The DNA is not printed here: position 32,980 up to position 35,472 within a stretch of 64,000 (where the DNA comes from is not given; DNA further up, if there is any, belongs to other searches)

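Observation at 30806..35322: Short glycyl radical enzyme translationally coupled to its activase and a cytoplasmic GH3 glycosidase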

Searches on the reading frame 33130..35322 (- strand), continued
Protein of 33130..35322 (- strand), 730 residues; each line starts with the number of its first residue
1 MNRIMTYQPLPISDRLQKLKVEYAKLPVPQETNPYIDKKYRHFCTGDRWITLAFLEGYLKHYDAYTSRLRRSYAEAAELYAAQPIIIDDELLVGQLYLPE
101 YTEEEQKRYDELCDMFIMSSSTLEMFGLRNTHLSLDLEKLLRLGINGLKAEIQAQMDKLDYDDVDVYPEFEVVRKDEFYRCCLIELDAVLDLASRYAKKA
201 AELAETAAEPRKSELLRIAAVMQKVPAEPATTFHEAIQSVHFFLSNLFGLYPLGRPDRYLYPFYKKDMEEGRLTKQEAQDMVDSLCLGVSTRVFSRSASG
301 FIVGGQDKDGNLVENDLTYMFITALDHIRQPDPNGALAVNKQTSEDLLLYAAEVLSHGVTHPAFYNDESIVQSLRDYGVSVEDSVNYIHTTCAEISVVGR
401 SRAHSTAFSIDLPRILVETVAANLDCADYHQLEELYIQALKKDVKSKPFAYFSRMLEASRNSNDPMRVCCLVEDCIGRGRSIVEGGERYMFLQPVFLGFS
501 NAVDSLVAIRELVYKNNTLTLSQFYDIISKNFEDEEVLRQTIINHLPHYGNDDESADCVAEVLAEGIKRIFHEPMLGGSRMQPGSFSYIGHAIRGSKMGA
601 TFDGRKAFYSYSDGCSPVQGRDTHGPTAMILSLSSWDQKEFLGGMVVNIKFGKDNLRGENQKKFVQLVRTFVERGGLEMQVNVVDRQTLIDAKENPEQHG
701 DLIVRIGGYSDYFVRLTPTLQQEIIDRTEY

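Call 38: find_encoding_contigs(protein=P0090, flank=8000, max_places=2)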
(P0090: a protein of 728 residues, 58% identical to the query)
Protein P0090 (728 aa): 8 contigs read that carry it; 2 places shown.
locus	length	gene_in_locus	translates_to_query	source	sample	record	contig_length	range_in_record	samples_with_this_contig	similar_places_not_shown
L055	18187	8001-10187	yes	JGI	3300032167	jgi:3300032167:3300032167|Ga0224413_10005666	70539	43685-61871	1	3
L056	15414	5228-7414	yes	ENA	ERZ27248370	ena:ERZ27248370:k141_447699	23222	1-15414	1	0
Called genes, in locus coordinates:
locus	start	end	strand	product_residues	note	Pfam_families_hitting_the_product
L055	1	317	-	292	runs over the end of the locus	PF00528:BPD_transp_1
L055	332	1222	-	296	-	PF00528:BPD_transp_1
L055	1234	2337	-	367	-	PF00005:ABC_tran, PF13304:AAA_21 (faint)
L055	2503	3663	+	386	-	PF00248:Aldo_ket_red, PF14697:Fer4_21 (faint), PF12838:Fer4_7 (faint), PF13746:Fer4_18 (faint), PF13237:Fer4_10 (weak), PF13187:Fer4_9, PF13484:Fer4_16 (weak), PF13534:Fer4_17 (weak)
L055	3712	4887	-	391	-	PF00248:Aldo_ket_red, PF13746:Fer4_18 (faint), PF13183:Fer4_8 (weak), PF13187:Fer4_9, PF13237:Fer4_10 (faint), PF13534:Fer4_17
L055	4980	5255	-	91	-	PF08765:Mor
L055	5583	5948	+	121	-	PF07411:DUF1508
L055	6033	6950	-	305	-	PF00657:Lipase_GDSL, PF13472:Lipase_GDSL_2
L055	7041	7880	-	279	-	PF00165:HTH_AraC, PF12833:HTH_18, PF00165:HTH_AraC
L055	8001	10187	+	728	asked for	PF02901:PFL-like, PF01228:Gly_radical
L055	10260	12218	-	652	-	-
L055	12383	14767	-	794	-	PF01074:Glyco_hydro_38N, PF09261:Alpha-mann_mid, PF07748:Glyco_hydro_38C, PF17677:Glyco_hydro38C2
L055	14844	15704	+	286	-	PF02311:AraC_binding (weak), PF00165:HTH_AraC, PF12833:HTH_18, PF00165:HTH_AraC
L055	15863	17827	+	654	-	PF03169:OPT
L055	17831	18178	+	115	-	PF05402:PqqD (weak)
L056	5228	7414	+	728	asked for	PF02901:PFL-like, PF01228:Gly_radical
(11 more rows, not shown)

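Call 48: find_related_loci(query=window:33130-35322:-, collection=metagenome_contigs, flank=7000)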
Query window:33130-35322:- (730 aa) in metagenome_contigs; peptide patterns used: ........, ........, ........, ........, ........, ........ (x = any residue, [..] = any of these).
94 stretches matched a pattern; 15 encode a relative of the query (tblastn E <= 1e-3); 15 distinct loci.
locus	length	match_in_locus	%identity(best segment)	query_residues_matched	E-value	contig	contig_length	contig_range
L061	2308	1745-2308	80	3-190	1e-102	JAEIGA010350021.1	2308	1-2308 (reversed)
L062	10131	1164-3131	30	132-730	4e-86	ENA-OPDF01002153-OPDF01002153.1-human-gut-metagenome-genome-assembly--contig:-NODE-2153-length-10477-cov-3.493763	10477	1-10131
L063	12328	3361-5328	30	132-730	4e-86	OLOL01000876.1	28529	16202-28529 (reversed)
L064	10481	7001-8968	30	132-730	4e-86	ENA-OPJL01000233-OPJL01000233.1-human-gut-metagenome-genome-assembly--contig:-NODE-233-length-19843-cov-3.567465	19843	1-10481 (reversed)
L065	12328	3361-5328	30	132-730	4e-86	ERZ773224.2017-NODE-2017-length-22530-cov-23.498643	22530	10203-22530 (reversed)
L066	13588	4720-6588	32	138-729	1e-83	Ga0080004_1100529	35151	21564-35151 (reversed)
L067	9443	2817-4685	32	138-729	9e-83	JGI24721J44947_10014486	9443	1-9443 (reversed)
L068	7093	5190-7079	30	136-729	5e-71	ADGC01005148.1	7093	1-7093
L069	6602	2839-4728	29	137-729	4e-64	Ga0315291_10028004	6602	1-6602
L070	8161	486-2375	29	137-729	4e-64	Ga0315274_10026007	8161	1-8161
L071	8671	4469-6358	29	137-729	4e-64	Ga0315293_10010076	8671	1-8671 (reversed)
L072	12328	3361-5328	30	132-730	4e-86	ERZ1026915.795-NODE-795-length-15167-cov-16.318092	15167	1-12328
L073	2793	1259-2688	36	132-560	2e-26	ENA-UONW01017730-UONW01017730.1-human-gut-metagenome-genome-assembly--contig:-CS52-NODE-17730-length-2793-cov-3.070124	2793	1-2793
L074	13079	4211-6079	32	138-729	2e-82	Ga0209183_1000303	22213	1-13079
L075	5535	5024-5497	34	136-287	3e-20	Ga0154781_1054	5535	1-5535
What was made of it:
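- Tried and rejected: The patterns were too specific and the scan was used up (call 48).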

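Call 51: find_encoding_contigs(protein=P0020, flank=8000, max_places=2)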
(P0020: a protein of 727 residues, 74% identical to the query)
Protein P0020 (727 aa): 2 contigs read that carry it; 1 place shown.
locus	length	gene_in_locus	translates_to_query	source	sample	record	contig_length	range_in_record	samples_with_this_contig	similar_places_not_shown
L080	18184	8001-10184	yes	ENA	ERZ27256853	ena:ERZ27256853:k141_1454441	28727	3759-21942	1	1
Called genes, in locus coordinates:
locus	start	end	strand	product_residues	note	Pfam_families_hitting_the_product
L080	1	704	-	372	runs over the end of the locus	PF03462:PCRF, PF00472:RF-1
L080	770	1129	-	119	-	PF03862:SpoVAC_SpoVAEB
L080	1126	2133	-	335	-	PF07451:SpoVAD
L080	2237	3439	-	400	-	PF01996:F420_ligase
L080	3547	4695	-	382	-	PF04389:Peptidase_M28 (weak), PF01546:Peptidase_M20, PF07687:M20_dimer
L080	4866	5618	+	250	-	PF03629:SASA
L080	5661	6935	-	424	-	PF09861:Lar_N, PF21113:LarA_C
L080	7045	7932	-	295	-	PF00165:HTH_AraC (weak), PF12833:HTH_18, PF00165:HTH_AraC (weak)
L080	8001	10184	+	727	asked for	PF02901:PFL-like, PF01228:Gly_radical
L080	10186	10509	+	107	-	PF00106:adh_short, PF08659:KR, PF13561:adh_short_C2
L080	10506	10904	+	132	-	PF00106:adh_short, PF13561:adh_short_C2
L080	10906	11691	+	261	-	PF13353:Fer4_12, PF04055:Radical_SAM, PF00037:Fer4 (weak), PF12837:Fer4_6 (weak)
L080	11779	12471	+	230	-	PF01522:Polysacc_deac_1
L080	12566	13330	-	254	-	PF04909:Amidohydro_2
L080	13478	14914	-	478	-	PF03648:Glyco_hydro_67N (faint)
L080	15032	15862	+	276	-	PF02311:AraC_binding, PF07883:Cupin_2, PF12833:HTH_18, PF00165:HTH_AraC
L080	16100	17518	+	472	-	-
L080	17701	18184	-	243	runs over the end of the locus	PF13353:Fer4_12, PF04055:Radical_SAM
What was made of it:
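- L080 has a CE4 polysaccharide deacetylase directly after the activase (call 51).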

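Call 52: find_encoding_contigs(protein=P0013, flank=8000, max_places=2)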
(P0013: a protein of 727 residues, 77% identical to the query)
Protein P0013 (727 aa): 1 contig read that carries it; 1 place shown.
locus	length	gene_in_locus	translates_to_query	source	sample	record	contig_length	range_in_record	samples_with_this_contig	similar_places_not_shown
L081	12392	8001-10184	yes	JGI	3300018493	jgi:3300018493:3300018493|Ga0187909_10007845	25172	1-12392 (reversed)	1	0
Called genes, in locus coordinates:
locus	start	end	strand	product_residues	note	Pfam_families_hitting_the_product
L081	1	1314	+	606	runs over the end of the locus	PF00890:FAD_binding_2 (weak), PF01134:GIDA (weak), PF01266:DAO (faint), PF12831:FAD_oxidored, PF13450:NAD_binding_8 (weak)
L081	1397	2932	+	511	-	-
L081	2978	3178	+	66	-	-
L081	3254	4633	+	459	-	PF01229:Glyco_hydro_39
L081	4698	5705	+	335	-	PF02811:PHP (weak)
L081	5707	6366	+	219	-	PF00702:Hydrolase, PF12710:HAD (weak), PF13419:HAD_2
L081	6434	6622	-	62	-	-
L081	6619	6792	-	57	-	-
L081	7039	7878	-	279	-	PF00165:HTH_AraC (weak), PF12833:HTH_18, PF00165:HTH_AraC (weak)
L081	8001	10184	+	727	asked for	PF02901:PFL-like, PF01228:Gly_radical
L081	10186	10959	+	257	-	PF13353:Fer4_12, PF04055:Radical_SAM, PF00037:Fer4 (weak)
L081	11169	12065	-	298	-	PF00126:HTH_1, PF03466:LysR_substrate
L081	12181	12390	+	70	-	?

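Call 54: search_protein_families(library=ncbifam, proteins=[L043:12167-12889:+, L025:5713-6435:+, L045:12163-12882:+], max_evalue=1e-20)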
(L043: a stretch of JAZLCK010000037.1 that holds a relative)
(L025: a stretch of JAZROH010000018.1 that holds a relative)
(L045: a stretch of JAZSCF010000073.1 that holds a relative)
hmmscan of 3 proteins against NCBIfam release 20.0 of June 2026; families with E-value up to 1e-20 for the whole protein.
L043:12167-12889:+ (240 aa): 108 families (the best 25 are shown)
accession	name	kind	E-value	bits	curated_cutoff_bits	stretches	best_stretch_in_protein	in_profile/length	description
NF005559.1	PRK07231.1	subfamily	2.2e-41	142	215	1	2-237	5-247/249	glucose 1-dehydrogenase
NF005309.0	PRK06841.1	subfamily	5.1e-41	140.8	286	1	2-237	16-252/255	GolD/DthD family dehydrogenase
TIGR01830.1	3oxo_ACP_reduc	equivalog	1.5e-40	139.4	297.75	1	4-236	1-237/239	3-oxoacyl-[acyl-carrier-protein] reductase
NF004198.0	PRK05653.1-3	equivalog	3.6e-40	138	296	1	2-238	8-247/248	3-oxoacyl-ACP reductase FabG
NF009466.0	PRK12826.1-2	subfamily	1.4e-38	132.8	222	1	2-237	4-244/248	3-oxoacyl-ACP reductase FabG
NF005067.0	PRK06484.1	equivalog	6.7e-38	130.5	713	1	2-236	10-250/524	short chain dehydrogenase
NF052562.1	RADHDNL4305835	equivalog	4.7e-37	127.8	400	1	2-236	8-248/252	NADP-dependent (R)-specific alcohol dehydrogenase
NF005681.0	PRK07478.1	subfamily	5.3e-37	127.6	267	1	2-237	7-249/254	SDR family oxidoreductase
NF005594.0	PRK07326.1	equivalog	2.9e-36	125.2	271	1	2-197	7-200/237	SDR family oxidoreductase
NF052558.1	MBtsdlDhBudC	equivalog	1.4e-35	123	270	1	2-237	4-241/250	meso-2,3-butanediol dehydrogenase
TIGR02415.1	23BDH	subfamily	4e-35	121.5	304.35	1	2-238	1-252/254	acetoin reductase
NF005075.0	PRK06500.1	equivalog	6.3e-35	120.7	336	1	2-238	7-247/249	SDR family oxidoreductase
NF004847.0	PRK06198.1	subfamily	1.6e-34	119.4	240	1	2-223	8-239/269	oxidoreductase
TIGR01832.1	kduD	equivalog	1.9e-34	119.3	338.85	1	2-236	6-244/248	2-dehydro-3-deoxy-D-gluconate 5-dehydrogenase KduD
NF053702.1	TrHdxCHCADhChcB1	equivalog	4e-34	118.1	400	1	2-237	5-240/250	trans-4-hydroxycyclohexanecarboxylate dehydrogenase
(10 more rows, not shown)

L025:5713-6435:+ (240 aa): 123 families (the best 25 are shown)
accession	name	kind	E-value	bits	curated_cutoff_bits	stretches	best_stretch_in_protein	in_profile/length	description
NF005559.1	PRK07231.1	subfamily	5.9e-43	147.2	215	1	2-237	5-247/249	glucose 1-dehydrogenase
TIGR01830.1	3oxo_ACP_reduc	equivalog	4.9e-42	144.3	297.75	1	4-236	1-237/239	3-oxoacyl-[acyl-carrier-protein] reductase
NF005067.0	PRK06484.1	equivalog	2e-41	142.1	713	1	2-239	10-253/524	short chain dehydrogenase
NF005309.0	PRK06841.1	subfamily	7.2e-41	140.4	286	1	2-236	16-251/255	GolD/DthD family dehydrogenase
NF009466.0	PRK12826.1-2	subfamily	2.8e-40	138.4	222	1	2-237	4-244/248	3-oxoacyl-ACP reductase FabG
NF004198.0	PRK05653.1-3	equivalog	2.9e-40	138.3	296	1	2-238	8-247/248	3-oxoacyl-ACP reductase FabG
NF052558.1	MBtsdlDhBudC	equivalog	4.4e-39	134.5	270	1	2-237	4-241/250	meso-2,3-butanediol dehydrogenase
NF004818.0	PRK06172.1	equivalog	4e-38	131.2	336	1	2-236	8-249/253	SDR family oxidoreductase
TIGR01832.1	kduD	equivalog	7.4e-38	130.4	338.85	1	2-236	6-244/248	2-dehydro-3-deoxy-D-gluconate 5-dehydrogenase KduD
NF004791.0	PRK06138.1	equivalog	4.6e-37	127.7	312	1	2-237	6-249/252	SDR family oxidoreductase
NF005594.0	PRK07326.1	equivalog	9.6e-37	126.8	271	1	2-194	7-195/237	SDR family oxidoreductase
NF005472.0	PRK07067.1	equivalog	1.2e-35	123.3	338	1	2-196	7-197/257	L-iditol 2-dehydrogenase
NF005681.0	PRK07478.1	subfamily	1.4e-35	122.9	267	1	2-236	7-248/254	SDR family oxidoreductase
NF009464.0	PRK12824.1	subfamily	1.6e-35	123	269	1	2-237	3-242/245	3-oxoacyl-ACP reductase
NF004197.0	PRK05653.1-1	equivalog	3.2e-35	121.9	332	1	2-236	8-245/249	3-oxoacyl-ACP reductase FabG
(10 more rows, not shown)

L045:12163-12882:+ (239 aa): 102 families (the best 25 are shown)
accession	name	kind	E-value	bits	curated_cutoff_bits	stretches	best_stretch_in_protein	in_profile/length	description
NF004198.0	PRK05653.1-3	equivalog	2.7e-42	144.9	296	1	2-237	8-246/248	3-oxoacyl-ACP reductase FabG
TIGR01830.1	3oxo_ACP_reduc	equivalog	3.7e-40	138.1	297.75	1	4-236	1-237/239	3-oxoacyl-[acyl-carrier-protein] reductase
NF005559.1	PRK07231.1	subfamily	1.9e-39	135.7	215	1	2-238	5-248/249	glucose 1-dehydrogenase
NF005067.0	PRK06484.1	equivalog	6.4e-38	130.6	713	1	2-237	10-251/524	short chain dehydrogenase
NF009466.0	PRK12826.1-2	subfamily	1e-37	130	222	1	2-237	4-244/248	3-oxoacyl-ACP reductase FabG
NF005309.0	PRK06841.1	subfamily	1.2e-36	126.5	286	1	2-236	16-251/255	GolD/DthD family dehydrogenase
NF005681.0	PRK07478.1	subfamily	3.4e-36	124.9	267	1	2-238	7-250/254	SDR family oxidoreductase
TIGR02415.1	23BDH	subfamily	4e-35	121.4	304.35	1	2-202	1-200/254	acetoin reductase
NF052558.1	MBtsdlDhBudC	equivalog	7.8e-35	120.6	270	1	2-238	4-242/250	meso-2,3-butanediol dehydrogenase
NF009468.0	PRK12826.1-4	equivalog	3.2e-34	118.8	318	1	2-238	8-248/256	SDR family oxidoreductase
NF006072.0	PRK08217.1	subfamily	1e-33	117.2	298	1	2-237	6-251/253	3-ketoacyl-(acyl-carrier-protein) reductase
NF005594.0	PRK07326.1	equivalog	1.4e-33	116.4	271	1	2-195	7-196/237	SDR family oxidoreductase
NF005075.0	PRK06500.1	equivalog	1.6e-33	116.1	336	1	2-238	7-247/249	SDR family oxidoreductase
NF004202.0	PRK05653.2-2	equivalog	1.8e-33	116.2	333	1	2-236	8-246/259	3-oxoacyl-ACP reductase FabG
NF004203.0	PRK05653.2-4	subfamily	3e-32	112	313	1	2-239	7-258/260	3-oxoacyl-ACP reductase FabG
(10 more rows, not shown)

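Call 55: search_solved_structures(query=L025:5713-6435:+, max_evalue=1e-25)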
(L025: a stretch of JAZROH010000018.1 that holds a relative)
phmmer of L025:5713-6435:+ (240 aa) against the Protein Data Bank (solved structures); distinct sequences matched with E-value up to 1e-25: 25.
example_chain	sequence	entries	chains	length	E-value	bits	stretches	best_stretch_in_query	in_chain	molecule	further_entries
4z9y_A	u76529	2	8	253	7.9e-29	104.1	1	2-236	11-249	2-deoxy-D-gluconate 3-dehydrogenase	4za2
4nbu_A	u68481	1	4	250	1.1e-28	103.6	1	2-236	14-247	3-oxoacyl-(Acyl-carrier-protein) reductase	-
4npc_A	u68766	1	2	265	2.4e-28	102.5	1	2-237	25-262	Sorbitol dehydrogenase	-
4wjz_A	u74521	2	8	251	4.6e-28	101.6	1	2-237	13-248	3-oxoacyl-[acyl-carrier-protein] reductase FabG | 3-oxoacyl-[acyl-carrier protein] reductase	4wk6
4nbw_A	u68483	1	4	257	7.3e-28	101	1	3-236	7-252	Short-chain dehydrogenase/reductase SDR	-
5u9p_A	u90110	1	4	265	8.7e-28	100.7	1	4-236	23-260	Gluconate 5-dehydrogenase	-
5end_A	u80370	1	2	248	9.1e-28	100.6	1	2-237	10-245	3-oxoacyl-[acyl-carrier-protein] reductase FabG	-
3tzh_A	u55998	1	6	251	9.1e-28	100.6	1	2-237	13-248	3-oxoacyl-[acyl-carrier protein] reductase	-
6t77_A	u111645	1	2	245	1.1e-27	100.3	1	2-237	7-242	3-oxoacyl-ACP reductase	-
3op4_A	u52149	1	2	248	1.2e-27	100.2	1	2-237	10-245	3-oxoacyl-[acyl-carrier protein] reductase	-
3rro_A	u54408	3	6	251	1.3e-27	100.2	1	2-237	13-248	3-ketoacyl-(acyl-carrier-protein) reductase | 3-oxoacyl-[acyl-carrier protein] reductase | 3-oxoacyl-[acyl-carrier-protein] reductase FabG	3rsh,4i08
3tzc_A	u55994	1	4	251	4.2e-27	98.5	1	2-237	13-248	3-oxoacyl-[acyl-carrier protein] reductase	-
5itv_A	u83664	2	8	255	5.1e-27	98.2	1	2-236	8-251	Dihydroanticapsin 7-dehydrogenase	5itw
4dqx_A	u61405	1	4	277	5.3e-27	98.1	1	3-237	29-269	Probable oxidoreductase protein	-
2uvd_A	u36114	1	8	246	7.1e-27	97.7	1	2-237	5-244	3-OXOACYL-(ACYL-CARRIER-PROTEIN) REDUCTASE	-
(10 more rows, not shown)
